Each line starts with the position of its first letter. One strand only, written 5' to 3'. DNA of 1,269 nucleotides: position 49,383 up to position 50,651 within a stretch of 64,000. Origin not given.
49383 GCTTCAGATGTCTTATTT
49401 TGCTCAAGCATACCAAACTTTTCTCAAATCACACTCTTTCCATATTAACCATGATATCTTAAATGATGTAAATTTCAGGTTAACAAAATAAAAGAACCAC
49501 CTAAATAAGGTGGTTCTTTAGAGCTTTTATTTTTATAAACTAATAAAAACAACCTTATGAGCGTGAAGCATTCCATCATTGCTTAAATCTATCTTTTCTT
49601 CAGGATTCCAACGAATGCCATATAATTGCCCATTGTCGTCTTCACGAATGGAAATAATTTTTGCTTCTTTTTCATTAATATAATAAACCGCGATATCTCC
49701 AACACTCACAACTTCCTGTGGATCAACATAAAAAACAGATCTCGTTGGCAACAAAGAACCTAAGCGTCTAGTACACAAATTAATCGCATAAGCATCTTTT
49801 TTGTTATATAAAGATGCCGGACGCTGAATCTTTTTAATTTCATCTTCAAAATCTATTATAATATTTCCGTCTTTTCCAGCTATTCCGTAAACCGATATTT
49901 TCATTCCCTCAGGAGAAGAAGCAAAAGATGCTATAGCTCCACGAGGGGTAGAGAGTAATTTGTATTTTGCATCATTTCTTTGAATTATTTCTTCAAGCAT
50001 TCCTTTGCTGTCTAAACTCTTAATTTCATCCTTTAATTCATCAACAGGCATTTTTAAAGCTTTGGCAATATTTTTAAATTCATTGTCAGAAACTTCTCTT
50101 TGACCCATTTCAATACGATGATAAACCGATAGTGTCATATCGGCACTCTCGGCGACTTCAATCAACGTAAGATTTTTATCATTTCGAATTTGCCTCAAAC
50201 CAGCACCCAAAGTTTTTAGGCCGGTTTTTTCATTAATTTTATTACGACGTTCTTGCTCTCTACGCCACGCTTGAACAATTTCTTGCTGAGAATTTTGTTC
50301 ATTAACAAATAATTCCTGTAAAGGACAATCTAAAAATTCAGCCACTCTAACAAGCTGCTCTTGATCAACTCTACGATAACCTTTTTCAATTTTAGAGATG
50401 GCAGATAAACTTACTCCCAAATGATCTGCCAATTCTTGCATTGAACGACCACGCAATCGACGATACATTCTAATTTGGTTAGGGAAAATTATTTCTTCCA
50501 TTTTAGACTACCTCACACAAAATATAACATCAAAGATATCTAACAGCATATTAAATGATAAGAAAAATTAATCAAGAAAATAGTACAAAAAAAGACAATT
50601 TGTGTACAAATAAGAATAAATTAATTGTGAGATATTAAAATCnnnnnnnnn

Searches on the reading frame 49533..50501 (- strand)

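Call 21: search_protein_families(library=pfam, proteins=[window:49533-50501:-], max_evalue=0.01)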
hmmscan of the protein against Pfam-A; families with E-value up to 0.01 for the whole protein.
window:49533-50501:- (322 aa): 10 families
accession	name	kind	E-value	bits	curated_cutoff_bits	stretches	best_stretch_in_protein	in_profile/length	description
PF01381.28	HTH_3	-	1.1e-27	96.2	23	2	10-64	1-55/55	Helix-turn-helix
PF13560.12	HTH_31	-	5.2e-19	68.8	27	2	9-63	5-60/64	Helix-turn-helix domain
PF12844.13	HTH_19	-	3.1e-13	49.9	30.2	2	10-65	4-59/64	Helix-turn-helix domain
PF13443.12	HTH_26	-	2e-09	38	22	1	10-66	2-59/63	Cro/C1-type HTH DNA-binding domain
PF04545.22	Sigma70_r4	-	1.7e-05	24.7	24.1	1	12-40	15-42/50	Sigma-70, region 4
PF07022.19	Phage_CI_repr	-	0.00015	22.5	22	1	12-69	6-62/65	Bacteriophage CI repressor helix-turn-helix domain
PF13413.12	HTH_25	-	0.00015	22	24.6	0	11-41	3-33/62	Helix-turn-helix domain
PF13693.12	HTH_35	-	0.0012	19.2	25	0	15-65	12-59/75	Winged helix-turn-helix DNA-binding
PF13384.12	HTH_23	-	0.0037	17.5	24.6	0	10-44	11-43/50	Homeodomain-like domain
PF13412.12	HTH_24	-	0.0071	16.3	21.9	0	20-37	19-36/48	Winged helix-turn-helix DNA-binding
